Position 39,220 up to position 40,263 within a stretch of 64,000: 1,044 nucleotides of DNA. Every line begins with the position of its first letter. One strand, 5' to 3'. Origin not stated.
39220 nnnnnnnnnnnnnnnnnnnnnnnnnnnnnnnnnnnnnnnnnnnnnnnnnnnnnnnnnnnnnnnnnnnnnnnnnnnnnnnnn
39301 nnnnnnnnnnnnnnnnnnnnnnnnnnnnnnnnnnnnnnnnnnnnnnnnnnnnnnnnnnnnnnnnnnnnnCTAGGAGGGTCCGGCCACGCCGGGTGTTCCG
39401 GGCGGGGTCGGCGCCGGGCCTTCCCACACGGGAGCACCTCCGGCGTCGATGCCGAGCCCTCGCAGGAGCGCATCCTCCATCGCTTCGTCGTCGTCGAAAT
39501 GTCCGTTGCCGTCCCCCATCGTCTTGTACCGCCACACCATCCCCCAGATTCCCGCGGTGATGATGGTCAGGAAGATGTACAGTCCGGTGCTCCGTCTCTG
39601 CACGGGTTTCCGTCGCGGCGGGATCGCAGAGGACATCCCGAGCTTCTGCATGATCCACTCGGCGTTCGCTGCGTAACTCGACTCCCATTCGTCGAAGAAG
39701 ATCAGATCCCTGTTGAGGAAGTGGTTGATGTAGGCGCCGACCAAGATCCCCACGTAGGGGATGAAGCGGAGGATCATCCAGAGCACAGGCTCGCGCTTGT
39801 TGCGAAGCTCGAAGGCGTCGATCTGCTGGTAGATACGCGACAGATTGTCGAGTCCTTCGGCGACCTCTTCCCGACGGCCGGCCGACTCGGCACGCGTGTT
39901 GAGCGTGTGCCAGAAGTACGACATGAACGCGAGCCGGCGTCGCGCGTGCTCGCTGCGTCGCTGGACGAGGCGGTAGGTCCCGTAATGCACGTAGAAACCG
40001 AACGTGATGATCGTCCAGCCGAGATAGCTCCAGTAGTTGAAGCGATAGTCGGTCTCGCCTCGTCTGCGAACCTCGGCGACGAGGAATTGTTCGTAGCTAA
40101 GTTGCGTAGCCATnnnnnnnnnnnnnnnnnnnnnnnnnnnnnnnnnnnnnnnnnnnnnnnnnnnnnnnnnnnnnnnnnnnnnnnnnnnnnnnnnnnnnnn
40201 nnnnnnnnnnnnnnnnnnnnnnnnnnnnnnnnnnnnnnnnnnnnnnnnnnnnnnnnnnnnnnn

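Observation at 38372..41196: Uncharacterised membrane cluster: zinc-ribbon peptide, two tandem DUF4234 paralogs, and a convergent lipoprotein, all with proline-rich tails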

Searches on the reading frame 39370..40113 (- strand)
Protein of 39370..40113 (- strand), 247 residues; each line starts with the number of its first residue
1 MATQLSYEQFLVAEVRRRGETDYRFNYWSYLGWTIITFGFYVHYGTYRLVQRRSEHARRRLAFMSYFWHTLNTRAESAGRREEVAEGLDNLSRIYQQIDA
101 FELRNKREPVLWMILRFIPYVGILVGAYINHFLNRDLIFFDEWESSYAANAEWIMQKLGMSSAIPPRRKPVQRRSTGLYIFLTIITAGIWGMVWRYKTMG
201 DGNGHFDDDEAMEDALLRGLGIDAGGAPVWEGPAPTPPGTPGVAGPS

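Call 3: search_protein_families(library=pfam, proteins=[window:39370-40113:-], max_evalue=1)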
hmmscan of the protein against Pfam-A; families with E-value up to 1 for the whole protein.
window:39370-40113:- (247 aa): 4 families
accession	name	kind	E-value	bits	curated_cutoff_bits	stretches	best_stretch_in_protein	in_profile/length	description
PF14018.11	DUF4234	-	1.1e-10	41.9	25.3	2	174-207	1-34/70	Domain of unknown function (DUF4234)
PF18936.5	DUF5684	-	0.008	17.2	27.4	1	95-131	8-42/81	Family of unknown function (DUF5684)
PF12787.12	EcsC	-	0.034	14.3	30.4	1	65-137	146-227/240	EcsC protein family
PF20403.5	DUF6693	-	0.38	11.4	31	0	178-199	73-94/104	Family of unknown function (DUF6693)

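Call 4: search_protein_families(library=ncbifam, proteins=[window:39370-40113:-], max_evalue=1)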
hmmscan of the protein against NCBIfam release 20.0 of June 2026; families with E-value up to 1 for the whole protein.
window:39370-40113:- (247 aa): 1 family
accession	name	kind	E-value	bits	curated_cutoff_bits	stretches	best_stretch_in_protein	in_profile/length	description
NF009644.1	PRK13169.1-5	equivalog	0.057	14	130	1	50-97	41-88/116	DNA replication initiation control protein YabA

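Call 7: find_homologous_proteins(query=window:39370-40113:-, max_evalue=0.001)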
Query window:39370-40113:- (247 aa): 73 proteins with E <= 0.001 among 831 candidates.
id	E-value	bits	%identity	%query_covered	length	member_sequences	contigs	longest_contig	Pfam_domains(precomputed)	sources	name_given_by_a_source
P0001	9.7e-167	571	100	100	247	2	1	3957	PF14018.12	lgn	-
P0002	5.8e-129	447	78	100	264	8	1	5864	PF14018.12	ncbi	ncbi:MAG: DUF4234 domain-containing protein [Actinomycetota bacterium]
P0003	1.2e-125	436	78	96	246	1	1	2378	PF14018.12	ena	-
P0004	2.8e-125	435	75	100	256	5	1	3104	PF14018.12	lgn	-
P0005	2.6e-122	426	73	100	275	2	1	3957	PF14018.12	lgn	-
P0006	3.0e-122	425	75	99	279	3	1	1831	PF14018.12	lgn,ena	-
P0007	3.1e-120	419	75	91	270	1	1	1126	PF14018.12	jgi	jgi:hypothetical protein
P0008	3.3e-119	415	70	100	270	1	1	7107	PF14018.12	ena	-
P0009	4.9e-119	415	72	100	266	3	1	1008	PF14018.12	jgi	-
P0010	1.5e-114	400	67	100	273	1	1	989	PF14018.12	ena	-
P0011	2.8e-114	399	73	90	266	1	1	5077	PF14018.12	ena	-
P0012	6.3e-114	398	70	100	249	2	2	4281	PF14018.12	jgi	jgi:hypothetical protein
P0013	8.2e-114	398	72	99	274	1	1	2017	PF14018.12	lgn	-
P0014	1.2e-113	397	70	100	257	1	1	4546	PF14018.12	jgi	-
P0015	3.3e-113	396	70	98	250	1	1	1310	PF14018.12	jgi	jgi:uncharacterized protein DUF4234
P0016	4.5e-113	395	70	99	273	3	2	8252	PF14018.12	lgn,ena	-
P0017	8.0e-113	394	69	99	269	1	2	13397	PF14018.12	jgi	jgi:hypothetical protein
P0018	2.5e-111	390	70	98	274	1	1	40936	PF14018.12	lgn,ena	-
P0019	7.2e-111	388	71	96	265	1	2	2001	PF14018.12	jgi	jgi:hypothetical protein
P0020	2.4e-110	386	67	100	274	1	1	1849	PF14018.12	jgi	jgi:hypothetical protein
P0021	2.7e-109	383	66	100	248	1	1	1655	PF14018.12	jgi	jgi:Domain of unknown function (DUF4234)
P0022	4.2e-109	382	67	97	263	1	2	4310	PF14018.12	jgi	-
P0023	8.4e-108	378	65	100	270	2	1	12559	PF14018.12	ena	-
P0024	9.8e-108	378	70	90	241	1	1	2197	PF14018.12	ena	-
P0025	1.1e-107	378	65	100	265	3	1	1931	PF14018.12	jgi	-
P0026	1.4e-107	377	68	98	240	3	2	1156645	PF14018.12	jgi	jgi:hypothetical protein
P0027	2.2e-107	377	71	90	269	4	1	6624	PF14018.12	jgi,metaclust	metaclust:\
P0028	4.1e-107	376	66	99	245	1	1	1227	PF14018.12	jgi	jgi:uncharacterized protein DUF4234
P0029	2.0e-105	370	66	93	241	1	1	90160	PF14018.12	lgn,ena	-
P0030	2.6e-105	370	69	90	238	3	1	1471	PF14018.12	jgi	jgi:hypothetical protein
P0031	3.1e-105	370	68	91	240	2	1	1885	PF14018.12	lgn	-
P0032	4.0e-105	369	63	100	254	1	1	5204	PF14018.12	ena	-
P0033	8.1e-105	368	68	91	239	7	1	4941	PF14018.12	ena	-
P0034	3.3e-104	366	68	91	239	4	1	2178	PF14018.12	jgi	jgi:hypothetical protein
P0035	4.1e-104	366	68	90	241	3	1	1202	PF14018.12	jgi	jgi:hypothetical protein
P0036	4.9e-104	366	67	91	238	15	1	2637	PF14018.12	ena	-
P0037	5.9e-104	365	65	97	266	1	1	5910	PF14018.12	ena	-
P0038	1.7e-103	364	69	89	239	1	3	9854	PF14018.12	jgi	jgi:uncharacterized protein DUF4234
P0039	2.1e-103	364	68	91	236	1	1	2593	PF14018.12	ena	-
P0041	3.1e-103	363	66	98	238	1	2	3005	PF14018.12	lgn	-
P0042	5.1e-103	362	71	84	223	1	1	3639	PF14018.12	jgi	jgi:hypothetical protein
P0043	9.3e-103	362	68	92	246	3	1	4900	PF14018.12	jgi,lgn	-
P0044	1.2e-102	361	67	91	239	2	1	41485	PF14018.12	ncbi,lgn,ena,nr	ncbi:MAG TPA: DUF4234 domain-containing protein [Actinomycetota bacterium]|nr:DUF4234 domain-contain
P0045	3.5e-102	360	69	91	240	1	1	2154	PF14018.12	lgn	-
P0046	7.3e-101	355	63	98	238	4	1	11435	PF14018.12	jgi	jgi:hypothetical protein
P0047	1.1e-100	355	63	99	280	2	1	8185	PF14018.12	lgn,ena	-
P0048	8.3e-100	352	66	91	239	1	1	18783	PF14018.12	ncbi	ncbi:MAG: DUF4234 domain-containing protein [Actinomycetota bacterium]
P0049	9.7e-100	352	65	92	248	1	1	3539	PF14018.12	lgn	-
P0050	3.2e-99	350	67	90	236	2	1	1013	PF14018.12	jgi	jgi:hypothetical protein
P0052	1.3e-98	348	67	94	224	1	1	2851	PF14018.12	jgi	jgi:hypothetical protein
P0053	1.2e-97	345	63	99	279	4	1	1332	PF14018.12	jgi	-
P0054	7.3e-97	342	61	98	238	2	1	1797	PF14018.12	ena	-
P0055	9.7e-94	332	62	89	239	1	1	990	PF14018.12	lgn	-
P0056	4.2e-93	330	66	87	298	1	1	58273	PF14018.12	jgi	jgi:hypothetical protein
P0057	4.8e-92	326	64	89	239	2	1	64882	PF14018.12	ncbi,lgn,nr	ncbi:MAG: hypothetical protein HY775_01830 [Acidobacteria bacterium]|nr:hypothetical protein [Acidob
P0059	2.2e-85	305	57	94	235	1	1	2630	PF14018.12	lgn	-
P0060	6.5e-85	303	59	88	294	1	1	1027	PF14018.12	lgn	-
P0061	2.3e-83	298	57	91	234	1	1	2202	PF14018.12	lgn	-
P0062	8.0e-83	296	56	87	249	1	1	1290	PF14018.12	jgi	jgi:hypothetical protein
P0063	2.0e-82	295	55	96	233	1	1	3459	PF14018.12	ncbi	-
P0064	5.2e-81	290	55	86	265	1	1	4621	PF14018.12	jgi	jgi:hypothetical protein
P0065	1.0e-77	279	53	86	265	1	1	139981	PF14018.12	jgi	jgi:uncharacterized protein DUF4234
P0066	1.1e-76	276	55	87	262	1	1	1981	PF14018.12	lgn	-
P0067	6.1e-75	270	53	86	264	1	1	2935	PF14018.12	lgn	-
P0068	2.9e-74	268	53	92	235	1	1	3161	PF14018.12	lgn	-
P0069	3.1e-72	261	55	94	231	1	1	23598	PF14018.12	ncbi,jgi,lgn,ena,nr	ncbi:MAG TPA: hypothetical protein VM841_10610 [Actinomycetota bacterium]|nr:hypothetical protein [A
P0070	1.3e-70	256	45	96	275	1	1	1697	PF14018.12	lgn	-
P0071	2.5e-64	236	44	87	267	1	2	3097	PF14018.12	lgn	-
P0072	3.0e-20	91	32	83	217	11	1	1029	PF14018.12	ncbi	-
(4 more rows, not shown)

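Call 9: find_related_loci(query=A1, collection=genome_contigs, flank=10000)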
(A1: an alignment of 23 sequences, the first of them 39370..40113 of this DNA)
Query A1 (247 aa) in genome_contigs; peptide patterns used: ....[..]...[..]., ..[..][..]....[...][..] (x = any residue, [..] = any of these).
136 stretches matched a pattern; 102 encode a relative of the query (tblastn E <= 1e-3); the best 80 are kept; 80 distinct loci.
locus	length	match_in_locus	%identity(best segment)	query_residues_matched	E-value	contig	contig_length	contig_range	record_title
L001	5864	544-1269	78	1-246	2e-130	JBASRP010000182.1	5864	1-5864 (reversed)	MAG: Actinomycetota bacterium isolate MFD13529_ilm_asm_bin10 k127_35004, whole genome shotgun sequence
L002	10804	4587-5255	67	1-226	8e-105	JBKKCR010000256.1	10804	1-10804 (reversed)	MAG: Actinomycetota bacterium isolate swi_bin.57 k127_8072568, whole genome shotgun sequence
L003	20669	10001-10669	67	1-226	3e-104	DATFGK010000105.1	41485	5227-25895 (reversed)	MAG TPA_asm: Actinomycetota bacterium isolate SMAG_U8660 k141_774705, whole genome shotgun sequence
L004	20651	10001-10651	64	3-222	2e-92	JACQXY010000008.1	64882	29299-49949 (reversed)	MAG: Acidobacteria bacterium isolate NC_groundwater_1527_Pr4_S-0.65um_71_16 SR1-18-Sp65_coassembly_scaffold_13410, whole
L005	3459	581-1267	55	4-241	8e-82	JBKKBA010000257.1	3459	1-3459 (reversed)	MAG: Actinomycetota bacterium isolate swi_bin.332 S1Ck127_10906738_flag_1_multi_6.0000_len_3459, whole genome shotgun se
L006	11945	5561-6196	56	8-222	9e-75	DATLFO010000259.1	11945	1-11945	MAG TPA_asm: Actinomycetota bacterium isolate SMAG_U13590 k141_144041, whole genome shotgun sequence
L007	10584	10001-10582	56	6-202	2e-70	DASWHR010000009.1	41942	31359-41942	MAG TPA_asm: Actinomycetota bacterium isolate SMAG_U2847 k141_3336714, whole genome shotgun sequence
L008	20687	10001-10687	33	15-245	2e-27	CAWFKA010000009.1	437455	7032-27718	MAG: uncultured Acidobacteriaceae bacterium isolate MFD06435.bin.3.5 genome assembly, contig: contig_72031, whole genome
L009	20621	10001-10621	33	20-242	3e-27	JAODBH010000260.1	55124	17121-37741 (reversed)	MAG: Actinomycetes bacterium isolate RYN_53 scaffold_1347593, whole genome shotgun sequence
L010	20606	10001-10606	33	16-220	2e-26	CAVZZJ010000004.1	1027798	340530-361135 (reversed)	MAG: uncultured Acidimicrobiaceae bacterium isolate MFD01716.bin.2.92 genome assembly, contig: contig_24742, whole genom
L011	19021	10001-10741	33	5-245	3e-26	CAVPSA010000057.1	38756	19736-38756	MAG: uncultured Actinomycetes bacterium isolate MFD00008.bin.1.128 genome assembly, contig: contig_75607, whole genome s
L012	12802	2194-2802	36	9-214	7e-26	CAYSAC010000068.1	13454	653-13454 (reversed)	MAG TPA_asm: uncultured Acidimicrobiaceae bacterium isolate SRP136066_co1_115 genome assembly, contig: NODE_5430_length_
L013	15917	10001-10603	31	17-220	3e-26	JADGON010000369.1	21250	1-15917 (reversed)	MAG: Acidimicrobiia bacterium isolate Chersky_806 k127_11598793, whole genome shotgun sequence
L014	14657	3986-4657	31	16-238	1e-25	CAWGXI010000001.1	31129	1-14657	MAG: uncultured Actinomycetota bacterium isolate MFD02416.bin.1.262 genome assembly, contig: contig_101778, whole genome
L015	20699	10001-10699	31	16-240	2e-25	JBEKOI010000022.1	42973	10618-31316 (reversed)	MAG: Acidimicrobiales bacterium isolate SPRUCE 437 SPRUCE_437_22, whole genome shotgun sequence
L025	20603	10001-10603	32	16-220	7e-25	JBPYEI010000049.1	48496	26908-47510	MAG: Acidimicrobiales bacterium isolate Bin.003.fastaField_forest_FP5 k127_4841741, whole genome shotgun sequence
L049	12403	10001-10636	31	7-215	4e-23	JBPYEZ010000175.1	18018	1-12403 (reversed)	MAG: Acidimicrobiales bacterium isolate Bin.026.fastaField_pasture_P2 k127_6665255, whole genome shotgun sequence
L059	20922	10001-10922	29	16-216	2e-22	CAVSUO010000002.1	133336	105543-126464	MAG: uncultured Actinomycetes bacterium isolate MFD09603.bin.2.215 genome assembly, contig: contig_17010, whole genome s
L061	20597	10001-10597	30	16-215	3e-22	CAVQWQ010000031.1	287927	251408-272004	MAG: uncultured Actinomycetes bacterium isolate MFD01872.bin.2.262 genome assembly, contig: contig_64922, whole genome s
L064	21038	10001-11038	33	16-237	6e-22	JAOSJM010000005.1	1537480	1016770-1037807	MAG: Acidimicrobiia bacterium isolate FR_3 FR-Acidimicrobiia-3_s2, whole genome shotgun sequence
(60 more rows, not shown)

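Call 24: predict_structure(alignment_id=A1)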
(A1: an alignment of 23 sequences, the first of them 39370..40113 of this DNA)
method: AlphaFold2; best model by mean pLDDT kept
length: 247 residues; sequences in the alignment: 23
mean_pLDDT: 88.6   pTM: 0.84
mean pLDDT of the five models: 88.6, 88.3, 88.2, 87.3, 86.3
residues with pLDDT >= 90: 174; 70-90: 48; 50-70: 14; < 50: 11
segments of 3 or more residues with pLDDT < 50: 239-241, 243-247
pLDDT, mean of each block of 10 residues (from residue 1): 79 93 92 92 92 95 98 98 98 97 93 87 85 94 97 97 92 86 87 90 95 96 73 53 42
secondary structure, 60 per line:
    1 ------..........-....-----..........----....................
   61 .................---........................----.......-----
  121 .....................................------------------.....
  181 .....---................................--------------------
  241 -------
elements in order: H7-16 H18-21 H27-36 H41-77 H81-104 H109-115 H121-157 H176-185 H189-220

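Call 27: search_solved_structures(query=A1, max_evalue=10)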
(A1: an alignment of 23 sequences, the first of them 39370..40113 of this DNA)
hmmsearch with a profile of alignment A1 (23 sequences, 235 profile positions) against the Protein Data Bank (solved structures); distinct sequences matched with E-value up to 10: 2.
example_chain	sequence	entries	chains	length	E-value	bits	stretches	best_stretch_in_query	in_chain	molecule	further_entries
11td_R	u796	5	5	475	0.058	16.1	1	44-95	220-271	C-C chemokine receptor type 4,Soluble cytochrome b562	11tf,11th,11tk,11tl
8ohd_A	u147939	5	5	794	1.5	11.5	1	62-161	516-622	E3 UFM1-protein ligase 1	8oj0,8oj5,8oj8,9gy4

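Call 37: search_protein_representatives(alignment_id=A1)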
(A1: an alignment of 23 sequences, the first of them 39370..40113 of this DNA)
Query: 23 sequences, 235 profile positions. Proteins with E-value up to 0.001 (for the whole library): 1067; up to 1e-10: 381; up to 1e-30: 29. The best 150 are listed.
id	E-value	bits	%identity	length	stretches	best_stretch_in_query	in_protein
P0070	2.2e-100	351.4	-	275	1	1-231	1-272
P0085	1.6e-80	286.4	-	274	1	3-228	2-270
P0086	5.1e-78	278.2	-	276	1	2-221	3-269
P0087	1.5e-76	273.3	-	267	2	1-130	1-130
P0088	2.2e-56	207.4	-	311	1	6-224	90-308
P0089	5.1e-52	193.1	-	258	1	9-217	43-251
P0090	2.8e-50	187.4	-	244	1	8-217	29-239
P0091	2.5e-46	174.4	-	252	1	3-217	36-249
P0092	3.2e-42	161.0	-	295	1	13-172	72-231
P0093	1.9e-41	158.5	-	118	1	2-86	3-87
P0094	5.1e-41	157.1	-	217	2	112-216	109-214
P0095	2.8e-39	151.4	-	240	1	5-215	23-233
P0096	4.9e-39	150.6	-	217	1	9-216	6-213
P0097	6.3e-39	150.2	-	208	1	9-216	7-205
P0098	1.6e-38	148.9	-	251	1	8-218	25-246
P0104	7.8e-35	136.8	-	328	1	6-233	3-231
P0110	5.8e-32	127.4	-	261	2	39-219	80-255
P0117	1.7e-30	122.6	-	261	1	37-218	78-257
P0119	6.5e-30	120.7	-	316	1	36-231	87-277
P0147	2.3e-27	112.4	-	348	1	37-227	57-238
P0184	1.2e-23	100.2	-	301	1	11-214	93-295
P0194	5.7e-23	98.0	-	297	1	43-217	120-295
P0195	9.3e-23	97.3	-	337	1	20-216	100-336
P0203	2.6e-22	95.8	-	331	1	43-215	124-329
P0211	4.9e-22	95.0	-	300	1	40-216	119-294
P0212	4.9e-22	94.9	-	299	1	35-216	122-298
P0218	1.5e-21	93.3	-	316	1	36-220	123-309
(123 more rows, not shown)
